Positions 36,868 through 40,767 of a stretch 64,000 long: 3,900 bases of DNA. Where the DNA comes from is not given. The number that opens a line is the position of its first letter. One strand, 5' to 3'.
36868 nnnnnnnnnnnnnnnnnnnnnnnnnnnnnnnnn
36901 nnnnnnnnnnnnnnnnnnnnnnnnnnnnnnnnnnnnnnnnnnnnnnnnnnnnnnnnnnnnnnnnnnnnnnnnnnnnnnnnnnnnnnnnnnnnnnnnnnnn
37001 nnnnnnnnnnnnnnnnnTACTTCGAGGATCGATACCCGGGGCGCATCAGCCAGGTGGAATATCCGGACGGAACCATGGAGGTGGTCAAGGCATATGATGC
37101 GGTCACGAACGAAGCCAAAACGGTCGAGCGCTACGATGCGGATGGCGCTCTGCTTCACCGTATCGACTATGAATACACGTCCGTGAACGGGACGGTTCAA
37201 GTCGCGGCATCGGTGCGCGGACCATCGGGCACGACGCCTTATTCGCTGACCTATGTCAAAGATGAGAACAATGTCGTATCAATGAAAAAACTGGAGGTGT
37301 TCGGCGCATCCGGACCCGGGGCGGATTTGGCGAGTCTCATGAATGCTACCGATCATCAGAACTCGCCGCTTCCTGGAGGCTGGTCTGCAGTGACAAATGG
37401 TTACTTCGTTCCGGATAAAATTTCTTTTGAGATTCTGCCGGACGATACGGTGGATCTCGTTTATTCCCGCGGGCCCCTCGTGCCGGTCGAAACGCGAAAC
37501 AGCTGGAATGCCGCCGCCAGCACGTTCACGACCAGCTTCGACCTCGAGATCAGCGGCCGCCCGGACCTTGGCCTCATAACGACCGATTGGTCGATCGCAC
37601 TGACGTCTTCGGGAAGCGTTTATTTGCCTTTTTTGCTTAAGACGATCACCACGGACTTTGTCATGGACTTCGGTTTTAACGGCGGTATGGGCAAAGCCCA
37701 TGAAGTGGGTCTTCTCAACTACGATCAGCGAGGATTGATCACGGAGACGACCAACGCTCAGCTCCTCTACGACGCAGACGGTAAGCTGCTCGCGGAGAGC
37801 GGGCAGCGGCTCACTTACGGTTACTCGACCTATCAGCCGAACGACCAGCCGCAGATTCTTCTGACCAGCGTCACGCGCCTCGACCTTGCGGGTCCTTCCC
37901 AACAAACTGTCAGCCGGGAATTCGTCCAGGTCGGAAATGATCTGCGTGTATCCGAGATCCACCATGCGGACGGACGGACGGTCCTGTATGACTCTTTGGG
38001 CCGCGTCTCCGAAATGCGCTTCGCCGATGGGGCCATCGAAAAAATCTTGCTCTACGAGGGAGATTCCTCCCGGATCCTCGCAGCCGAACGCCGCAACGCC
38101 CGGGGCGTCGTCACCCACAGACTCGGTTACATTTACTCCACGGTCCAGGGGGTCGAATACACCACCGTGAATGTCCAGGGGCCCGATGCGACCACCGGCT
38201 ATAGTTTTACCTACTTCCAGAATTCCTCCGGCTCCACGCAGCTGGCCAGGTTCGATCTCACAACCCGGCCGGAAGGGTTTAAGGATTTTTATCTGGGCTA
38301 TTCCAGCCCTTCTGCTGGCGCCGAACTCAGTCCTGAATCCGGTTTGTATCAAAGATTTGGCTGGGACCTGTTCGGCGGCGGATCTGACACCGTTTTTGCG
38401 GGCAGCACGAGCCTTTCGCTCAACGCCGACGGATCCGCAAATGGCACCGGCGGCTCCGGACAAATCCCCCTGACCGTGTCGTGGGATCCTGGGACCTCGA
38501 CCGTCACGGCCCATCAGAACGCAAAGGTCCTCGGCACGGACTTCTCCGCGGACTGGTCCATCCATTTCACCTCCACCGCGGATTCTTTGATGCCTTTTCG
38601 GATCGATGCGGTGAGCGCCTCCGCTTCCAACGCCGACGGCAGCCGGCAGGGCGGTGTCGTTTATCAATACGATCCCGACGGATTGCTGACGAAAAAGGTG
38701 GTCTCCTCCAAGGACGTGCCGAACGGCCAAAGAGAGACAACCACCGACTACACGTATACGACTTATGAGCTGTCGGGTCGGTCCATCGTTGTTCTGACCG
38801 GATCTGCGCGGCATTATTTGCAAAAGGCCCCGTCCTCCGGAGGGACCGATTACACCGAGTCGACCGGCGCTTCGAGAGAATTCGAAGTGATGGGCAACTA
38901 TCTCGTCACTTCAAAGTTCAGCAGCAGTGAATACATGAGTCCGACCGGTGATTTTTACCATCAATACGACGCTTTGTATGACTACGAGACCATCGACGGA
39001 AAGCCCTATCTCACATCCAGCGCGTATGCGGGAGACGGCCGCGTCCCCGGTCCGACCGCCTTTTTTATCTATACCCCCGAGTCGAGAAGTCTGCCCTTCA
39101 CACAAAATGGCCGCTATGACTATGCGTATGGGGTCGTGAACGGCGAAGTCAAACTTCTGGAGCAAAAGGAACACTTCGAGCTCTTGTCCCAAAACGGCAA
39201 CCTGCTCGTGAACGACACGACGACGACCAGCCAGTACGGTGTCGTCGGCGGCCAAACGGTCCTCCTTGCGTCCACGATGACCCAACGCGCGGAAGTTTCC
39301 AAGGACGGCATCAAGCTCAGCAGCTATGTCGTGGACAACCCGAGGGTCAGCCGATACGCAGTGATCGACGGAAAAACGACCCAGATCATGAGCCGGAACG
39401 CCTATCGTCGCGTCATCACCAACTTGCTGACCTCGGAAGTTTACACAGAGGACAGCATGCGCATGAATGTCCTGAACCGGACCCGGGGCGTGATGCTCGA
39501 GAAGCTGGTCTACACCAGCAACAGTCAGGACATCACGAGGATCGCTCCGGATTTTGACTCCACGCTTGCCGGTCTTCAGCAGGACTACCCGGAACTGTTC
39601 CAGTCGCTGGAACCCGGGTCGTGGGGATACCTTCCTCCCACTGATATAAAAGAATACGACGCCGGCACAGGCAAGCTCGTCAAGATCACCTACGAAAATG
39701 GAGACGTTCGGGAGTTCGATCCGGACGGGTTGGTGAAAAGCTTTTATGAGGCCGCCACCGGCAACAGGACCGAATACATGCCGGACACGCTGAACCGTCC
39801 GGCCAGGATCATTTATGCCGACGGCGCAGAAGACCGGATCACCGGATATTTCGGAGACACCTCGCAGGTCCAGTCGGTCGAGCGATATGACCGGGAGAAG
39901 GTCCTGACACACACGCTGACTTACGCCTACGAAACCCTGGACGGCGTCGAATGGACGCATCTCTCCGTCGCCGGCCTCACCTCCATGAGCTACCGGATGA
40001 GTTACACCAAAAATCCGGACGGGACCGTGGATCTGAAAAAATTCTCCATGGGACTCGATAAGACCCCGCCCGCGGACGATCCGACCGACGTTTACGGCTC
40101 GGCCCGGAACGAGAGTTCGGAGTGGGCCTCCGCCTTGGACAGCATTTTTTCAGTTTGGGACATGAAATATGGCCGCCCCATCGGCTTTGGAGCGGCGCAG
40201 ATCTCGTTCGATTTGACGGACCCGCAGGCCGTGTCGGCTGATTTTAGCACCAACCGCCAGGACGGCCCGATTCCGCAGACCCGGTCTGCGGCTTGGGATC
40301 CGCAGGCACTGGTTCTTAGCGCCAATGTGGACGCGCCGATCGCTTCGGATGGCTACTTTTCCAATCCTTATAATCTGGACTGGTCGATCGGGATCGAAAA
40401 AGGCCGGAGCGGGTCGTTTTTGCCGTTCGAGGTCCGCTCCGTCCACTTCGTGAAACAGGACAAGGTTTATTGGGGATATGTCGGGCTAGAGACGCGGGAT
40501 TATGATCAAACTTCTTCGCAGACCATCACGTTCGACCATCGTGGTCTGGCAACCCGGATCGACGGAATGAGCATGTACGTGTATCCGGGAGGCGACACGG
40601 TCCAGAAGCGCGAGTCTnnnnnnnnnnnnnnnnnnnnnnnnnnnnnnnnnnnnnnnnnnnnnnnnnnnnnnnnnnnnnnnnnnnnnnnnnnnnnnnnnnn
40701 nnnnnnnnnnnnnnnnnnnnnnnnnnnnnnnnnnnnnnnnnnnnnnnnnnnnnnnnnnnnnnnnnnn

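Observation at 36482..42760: A 5.8-kb gene for a giant, triplicated YD-repeat-like secreted protein fills the rpmH-dnaA gap where oriC normally lies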

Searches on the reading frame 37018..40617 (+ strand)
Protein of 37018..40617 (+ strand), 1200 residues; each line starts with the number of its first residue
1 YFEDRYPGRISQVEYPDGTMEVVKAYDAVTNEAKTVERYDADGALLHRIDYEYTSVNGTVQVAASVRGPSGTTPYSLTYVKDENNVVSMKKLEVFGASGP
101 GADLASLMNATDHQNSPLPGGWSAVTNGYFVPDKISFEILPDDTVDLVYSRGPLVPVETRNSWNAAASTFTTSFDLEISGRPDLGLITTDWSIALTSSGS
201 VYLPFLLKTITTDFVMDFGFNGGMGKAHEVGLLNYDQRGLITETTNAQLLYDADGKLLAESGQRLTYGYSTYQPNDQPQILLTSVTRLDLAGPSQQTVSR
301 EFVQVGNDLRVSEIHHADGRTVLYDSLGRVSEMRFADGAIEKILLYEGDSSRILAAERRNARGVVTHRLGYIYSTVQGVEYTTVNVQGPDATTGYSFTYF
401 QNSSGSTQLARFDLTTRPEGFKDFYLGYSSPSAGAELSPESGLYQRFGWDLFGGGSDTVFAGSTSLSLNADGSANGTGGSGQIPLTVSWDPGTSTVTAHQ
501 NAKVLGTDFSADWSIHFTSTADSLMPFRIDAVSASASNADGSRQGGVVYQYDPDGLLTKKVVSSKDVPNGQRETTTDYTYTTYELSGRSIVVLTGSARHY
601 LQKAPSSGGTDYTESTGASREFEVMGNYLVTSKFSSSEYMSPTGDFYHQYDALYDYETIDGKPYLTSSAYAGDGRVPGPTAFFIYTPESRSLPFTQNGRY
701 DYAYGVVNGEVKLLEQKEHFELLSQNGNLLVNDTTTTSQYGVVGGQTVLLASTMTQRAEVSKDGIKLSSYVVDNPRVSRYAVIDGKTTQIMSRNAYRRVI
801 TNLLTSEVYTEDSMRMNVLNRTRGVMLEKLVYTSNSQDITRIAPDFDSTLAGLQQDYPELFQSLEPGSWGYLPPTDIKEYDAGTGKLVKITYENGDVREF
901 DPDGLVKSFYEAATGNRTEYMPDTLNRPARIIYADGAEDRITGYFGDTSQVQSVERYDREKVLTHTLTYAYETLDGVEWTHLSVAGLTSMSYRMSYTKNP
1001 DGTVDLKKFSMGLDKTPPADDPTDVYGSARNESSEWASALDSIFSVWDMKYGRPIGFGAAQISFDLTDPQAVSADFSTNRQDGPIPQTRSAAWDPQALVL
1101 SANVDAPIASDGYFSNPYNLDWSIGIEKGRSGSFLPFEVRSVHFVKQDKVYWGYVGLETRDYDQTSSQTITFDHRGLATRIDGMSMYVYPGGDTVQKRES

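Call 41: search_protein_representatives(protein=window:37018-40617:+)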
Query: 1200 residues. Proteins with E-value up to 0.001 (for the whole library): 8; up to 1e-10: 5; up to 1e-30: 4. The best 8 are listed.
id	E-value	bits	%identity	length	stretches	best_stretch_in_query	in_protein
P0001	0.0e+00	2716.2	100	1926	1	1-1200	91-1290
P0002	2.3e-69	250.8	39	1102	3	899-1185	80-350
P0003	4.7e-53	196.8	32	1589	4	487-924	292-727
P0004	3.8e-34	134.2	34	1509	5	895-996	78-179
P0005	1.2e-29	119.3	30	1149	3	334-924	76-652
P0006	1.1e-04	36.6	29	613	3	884-969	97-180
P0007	1.2e-04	36.5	29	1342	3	903-1017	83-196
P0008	7.0e-04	34.0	34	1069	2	883-984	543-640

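Call 45: search_protein_families(library=pfam, proteins=[P0002, P0003, P0004, P0005, P0006, P0007, P0008], max_evalue=0.01)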
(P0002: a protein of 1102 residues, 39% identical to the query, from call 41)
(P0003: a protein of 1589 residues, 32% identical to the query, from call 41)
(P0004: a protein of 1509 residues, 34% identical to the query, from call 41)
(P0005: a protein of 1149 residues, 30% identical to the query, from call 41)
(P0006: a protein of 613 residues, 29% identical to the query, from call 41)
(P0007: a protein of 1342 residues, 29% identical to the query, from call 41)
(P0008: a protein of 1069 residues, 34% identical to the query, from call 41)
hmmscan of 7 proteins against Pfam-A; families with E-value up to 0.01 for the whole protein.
P0002 (1102 aa): 2 families
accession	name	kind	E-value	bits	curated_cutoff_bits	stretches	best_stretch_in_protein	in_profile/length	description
PF00082.27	Peptidase_S8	-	2.3e-18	67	21.8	1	911-1088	98-288/288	Subtilase family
PF05593.20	RHS_repeat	-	0.00013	22.8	22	0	686-712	3-31/38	RHS Repeat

P0003 (1589 aa): 1 family
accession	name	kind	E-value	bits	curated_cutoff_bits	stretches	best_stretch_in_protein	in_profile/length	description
PF05593.20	RHS_repeat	-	0.0014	19.4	22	0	106-142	3-38/38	RHS Repeat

P0004 (1509 aa): 1 family
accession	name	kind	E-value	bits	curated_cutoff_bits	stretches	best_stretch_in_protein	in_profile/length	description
PF00082.27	Peptidase_S8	-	8.7e-15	55.2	21.8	1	1315-1488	98-288/288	Subtilase family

P0005 (1149 aa): 1 family
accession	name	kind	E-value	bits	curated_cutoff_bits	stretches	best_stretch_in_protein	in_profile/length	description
PF00082.27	Peptidase_S8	-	1.8e-17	64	21.8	1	938-1128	75-288/288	Subtilase family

P0006 (613 aa): 3 families
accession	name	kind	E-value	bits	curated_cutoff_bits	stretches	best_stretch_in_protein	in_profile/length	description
PF11178.13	DUF2963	-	9.5e-09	35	22.6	0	75-99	7-32/52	Protein of unknown function (DUF2963)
PF03995.18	Inhibitor_I36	-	0.00023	21.5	21.1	0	6-49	23-65/69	Peptidase inhibitor family I36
PF07661.19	MORN_2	-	0.0056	17.2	29.6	0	514-527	6-19/22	MORN repeat variant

P0007 (1342 aa): 1 family
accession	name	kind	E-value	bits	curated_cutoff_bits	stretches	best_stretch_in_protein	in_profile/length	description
PF00082.27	Peptidase_S8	-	1.8e-17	64.1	21.8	1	1138-1327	94-288/288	Subtilase family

P0008 (1069 aa): 2 families
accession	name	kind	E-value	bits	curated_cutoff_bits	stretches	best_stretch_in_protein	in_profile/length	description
PF00082.27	Peptidase_S8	-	2.1e-58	198.4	21.8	1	104-401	1-288/288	Subtilase family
PF05593.20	RHS_repeat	-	0.00029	21.6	22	1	724-757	1-34/38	RHS Repeat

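Call 48: find_encoding_contigs(protein=P0002, flank=10000, max_places=4)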
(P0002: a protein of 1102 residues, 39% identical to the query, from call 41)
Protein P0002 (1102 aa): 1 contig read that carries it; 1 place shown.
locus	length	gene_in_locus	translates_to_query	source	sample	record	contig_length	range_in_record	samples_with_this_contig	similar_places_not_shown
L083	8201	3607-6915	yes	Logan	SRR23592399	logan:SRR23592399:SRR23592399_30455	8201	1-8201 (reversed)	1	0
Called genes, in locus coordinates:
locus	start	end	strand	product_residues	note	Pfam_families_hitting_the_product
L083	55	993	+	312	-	PF00890:FAD_binding_2 (faint), PF01134:GIDA (faint), PF01266:DAO (faint), PF01946:Thi4 (faint), PF03486:HI0933_like (faint), PF07992:Pyr_redox_2, PF13738:Pyr_redox_3, PF00070:Pyr_redox, +2 more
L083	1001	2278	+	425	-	PF00202:Aminotran_3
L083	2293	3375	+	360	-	PF04443:LuxE, PF00501:AMP-binding (weak)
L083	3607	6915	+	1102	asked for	PF00082:Peptidase_S8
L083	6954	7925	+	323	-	PF05893:LuxC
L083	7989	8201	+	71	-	?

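Call 50: find_encoding_contigs(protein=P0003, flank=10000, max_places=3)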
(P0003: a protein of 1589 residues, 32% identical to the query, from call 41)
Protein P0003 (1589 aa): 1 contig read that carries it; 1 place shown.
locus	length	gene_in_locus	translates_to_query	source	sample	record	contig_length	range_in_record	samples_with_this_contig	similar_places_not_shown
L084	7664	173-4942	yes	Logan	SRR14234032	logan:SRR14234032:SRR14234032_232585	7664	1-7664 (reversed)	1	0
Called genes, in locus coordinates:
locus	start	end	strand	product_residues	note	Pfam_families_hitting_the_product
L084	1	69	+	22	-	?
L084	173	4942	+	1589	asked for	-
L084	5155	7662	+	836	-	?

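Call 51: find_encoding_contigs(protein=P0004, flank=10000, max_places=3)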
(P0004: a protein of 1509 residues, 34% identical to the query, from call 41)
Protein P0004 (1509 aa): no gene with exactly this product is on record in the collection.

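Call 52: find_encoding_contigs(protein=P0005, flank=10000, max_places=3)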
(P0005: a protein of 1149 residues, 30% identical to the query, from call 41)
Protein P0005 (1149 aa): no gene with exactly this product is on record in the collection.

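Call 109: list_cluster_members(proteins=[P0002, P0003, P0004, P0005, P0006, P0007, P0008])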
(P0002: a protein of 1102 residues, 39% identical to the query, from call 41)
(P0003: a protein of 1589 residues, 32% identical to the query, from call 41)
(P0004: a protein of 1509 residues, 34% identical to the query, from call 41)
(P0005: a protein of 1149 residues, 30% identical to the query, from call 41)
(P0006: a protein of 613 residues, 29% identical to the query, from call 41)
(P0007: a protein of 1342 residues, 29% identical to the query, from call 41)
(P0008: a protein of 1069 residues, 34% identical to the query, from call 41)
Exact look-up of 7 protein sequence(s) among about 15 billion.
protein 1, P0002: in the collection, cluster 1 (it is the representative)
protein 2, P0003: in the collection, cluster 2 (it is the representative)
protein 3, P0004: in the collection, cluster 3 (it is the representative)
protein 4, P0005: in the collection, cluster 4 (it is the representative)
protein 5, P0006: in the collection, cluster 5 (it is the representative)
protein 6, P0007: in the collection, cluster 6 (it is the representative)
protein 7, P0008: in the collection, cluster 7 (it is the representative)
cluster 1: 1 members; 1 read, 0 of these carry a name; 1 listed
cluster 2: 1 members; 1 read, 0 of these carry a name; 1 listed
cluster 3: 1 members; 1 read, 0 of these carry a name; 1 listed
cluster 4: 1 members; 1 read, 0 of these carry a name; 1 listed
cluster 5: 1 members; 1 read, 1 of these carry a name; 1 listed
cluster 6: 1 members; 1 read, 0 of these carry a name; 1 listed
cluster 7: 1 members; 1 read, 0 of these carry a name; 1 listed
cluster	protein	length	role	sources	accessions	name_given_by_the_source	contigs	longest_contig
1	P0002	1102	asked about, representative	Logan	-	-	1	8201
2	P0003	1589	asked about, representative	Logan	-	-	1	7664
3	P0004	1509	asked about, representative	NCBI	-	-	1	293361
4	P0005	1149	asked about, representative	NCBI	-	-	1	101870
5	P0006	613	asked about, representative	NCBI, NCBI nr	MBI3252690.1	MAG: hypothetical protein HYZ52_05195, partial [Candidatus Omnitrophica bacterium] | hypothetical protein [Candidatus Omnitrophota bacterium]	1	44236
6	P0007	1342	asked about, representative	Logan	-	-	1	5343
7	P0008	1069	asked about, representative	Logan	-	-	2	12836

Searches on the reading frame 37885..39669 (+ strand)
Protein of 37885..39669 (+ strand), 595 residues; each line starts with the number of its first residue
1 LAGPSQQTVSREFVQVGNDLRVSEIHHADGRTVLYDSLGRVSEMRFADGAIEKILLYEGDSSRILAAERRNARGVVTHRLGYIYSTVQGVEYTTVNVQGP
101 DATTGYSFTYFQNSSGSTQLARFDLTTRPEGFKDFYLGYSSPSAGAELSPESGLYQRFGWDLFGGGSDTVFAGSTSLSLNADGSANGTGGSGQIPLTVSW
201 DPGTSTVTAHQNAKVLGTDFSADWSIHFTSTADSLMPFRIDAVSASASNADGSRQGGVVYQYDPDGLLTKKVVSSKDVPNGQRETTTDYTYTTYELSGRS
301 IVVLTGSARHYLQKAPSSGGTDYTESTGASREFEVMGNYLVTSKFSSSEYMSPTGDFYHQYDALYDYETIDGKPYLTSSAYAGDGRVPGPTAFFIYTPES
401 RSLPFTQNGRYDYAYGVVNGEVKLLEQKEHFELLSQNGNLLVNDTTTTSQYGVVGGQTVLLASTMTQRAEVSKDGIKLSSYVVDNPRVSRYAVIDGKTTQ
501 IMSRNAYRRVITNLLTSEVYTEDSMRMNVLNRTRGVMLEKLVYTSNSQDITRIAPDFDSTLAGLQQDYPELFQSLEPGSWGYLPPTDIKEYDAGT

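Call 101: predict_structure(alignment_id=A8)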
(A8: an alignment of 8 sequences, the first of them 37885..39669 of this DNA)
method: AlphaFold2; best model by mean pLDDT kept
length: 595 residues; sequences in the alignment: 8
mean_pLDDT: 73.7   pTM: 0.69
mean pLDDT of the five models: 73.7, 71.1, 71.0, 69.3, 68.3
residues with pLDDT >= 90: 115; 70-90: 291; 50-70: 94; < 50: 95
segments of 3 or more residues with pLDDT < 50: 1-7, 127-173, 388-401, 532-534, 576-595
pLDDT, mean of each block of 10 residues (from residue 1): 41 61 69 82 85 88 88 84 87 82 69 79 57 25 29 37 32 56 58 62 77 69 79 72 82 81 84 79 87 83 85 75 84 89 88 70 93 93 72 39 82 95 96 90 96 92 94 91 92 86 88 87 78 56 68 70 78 52 31 29
secondary structure, 60 per line:
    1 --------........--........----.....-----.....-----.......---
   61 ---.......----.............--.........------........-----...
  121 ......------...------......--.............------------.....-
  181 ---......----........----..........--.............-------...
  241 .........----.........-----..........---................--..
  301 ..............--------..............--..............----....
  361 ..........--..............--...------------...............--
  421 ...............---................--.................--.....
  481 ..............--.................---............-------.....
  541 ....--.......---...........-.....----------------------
elements in order: E9-16 E19-26 E31-35 E41-45 E51-57 E64-70 E75-87 E90-98 E105-112 E118-126 H142-147 H150-162 E175-179 E184-189 E194-201 E206-215 E218-230 E238-249 E254-262 E268-277 E281-296 E299-314 E323-336 E339-352 E357-370 E373-386 E404-418 E421-435 E439-454 E457-473 E476-494 E497-513 E517-528 E536-544 E547-553 H557-567 H569-573

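Call 121: search_solved_structures(query=A8, max_evalue=1)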
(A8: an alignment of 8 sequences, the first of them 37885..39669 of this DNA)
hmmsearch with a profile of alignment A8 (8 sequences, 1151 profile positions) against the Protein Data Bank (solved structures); distinct sequences matched with E-value up to 1: 154 (the best 60 are shown).
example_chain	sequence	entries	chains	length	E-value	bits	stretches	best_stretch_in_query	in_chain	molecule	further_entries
1dbi_A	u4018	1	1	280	1.2e-20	76.1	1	911-1138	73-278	AK.1 SERINE PROTEASE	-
7w2a_A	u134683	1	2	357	5.9e-15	57.3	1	1001-1140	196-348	Peptidase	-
1sbi_A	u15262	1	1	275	4.4e-14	54.4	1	1001-1133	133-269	SUBTILISIN 8397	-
3ti9_A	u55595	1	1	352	4.6e-14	54.3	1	1004-1142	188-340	Serine protease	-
3ti7_A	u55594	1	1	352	5.7e-14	54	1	1004-1142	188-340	Basic extracellular subtilisin-like protease BprV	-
1lw6_E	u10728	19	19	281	8.7e-14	53.4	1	1001-1139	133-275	SUBTILISIN BPN' | Subtilisin BPN' precursor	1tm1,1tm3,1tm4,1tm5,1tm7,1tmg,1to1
1a2q_A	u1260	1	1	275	1.1e-13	53.2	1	1001-1133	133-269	SUBTILISIN BPN'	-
3f49_S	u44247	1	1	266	2e-13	52.2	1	1001-1133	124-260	Subtilisin BPN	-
1mpt_A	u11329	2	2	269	2.1e-13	52.2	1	1001-1137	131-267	M-PROTEASE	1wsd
1sbh_A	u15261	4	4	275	2.2e-13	52.1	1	1001-1130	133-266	SUBTILISIN 8397+1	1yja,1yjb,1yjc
3lpc_A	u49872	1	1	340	2.2e-13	52.1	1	1004-1142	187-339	AprB2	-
3lpa_A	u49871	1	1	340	2.2e-13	52.1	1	1004-1142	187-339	Acidic extracellular subtilisin-like protease AprV2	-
3lpd_A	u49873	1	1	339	2.3e-13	52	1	1004-1141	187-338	Acidic extracellular subtilisin-like protease AprV2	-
1st3_A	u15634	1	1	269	2.7e-13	51.8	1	1001-1137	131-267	SUBTILISIN BL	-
6ube_S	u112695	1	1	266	3.5e-13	51.5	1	1001-1133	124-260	SUBTILISIN BPN'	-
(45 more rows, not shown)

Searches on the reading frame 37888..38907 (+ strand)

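Call 35: search_protein_families(library=pfam, proteins=[window:37888-38907:+], max_evalue=10)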
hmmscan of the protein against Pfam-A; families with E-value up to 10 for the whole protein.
window:37888-38907:+ (340 aa): 2 families
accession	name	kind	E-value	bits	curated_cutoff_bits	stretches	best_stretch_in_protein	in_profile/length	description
PF05593.20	RHS_repeat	-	0.00045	21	22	2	20-49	6-37/38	RHS Repeat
PF07202.18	Tcp10_C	-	0.0076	16.3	36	1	22-51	5-33/35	T-complex protein 10 C-terminus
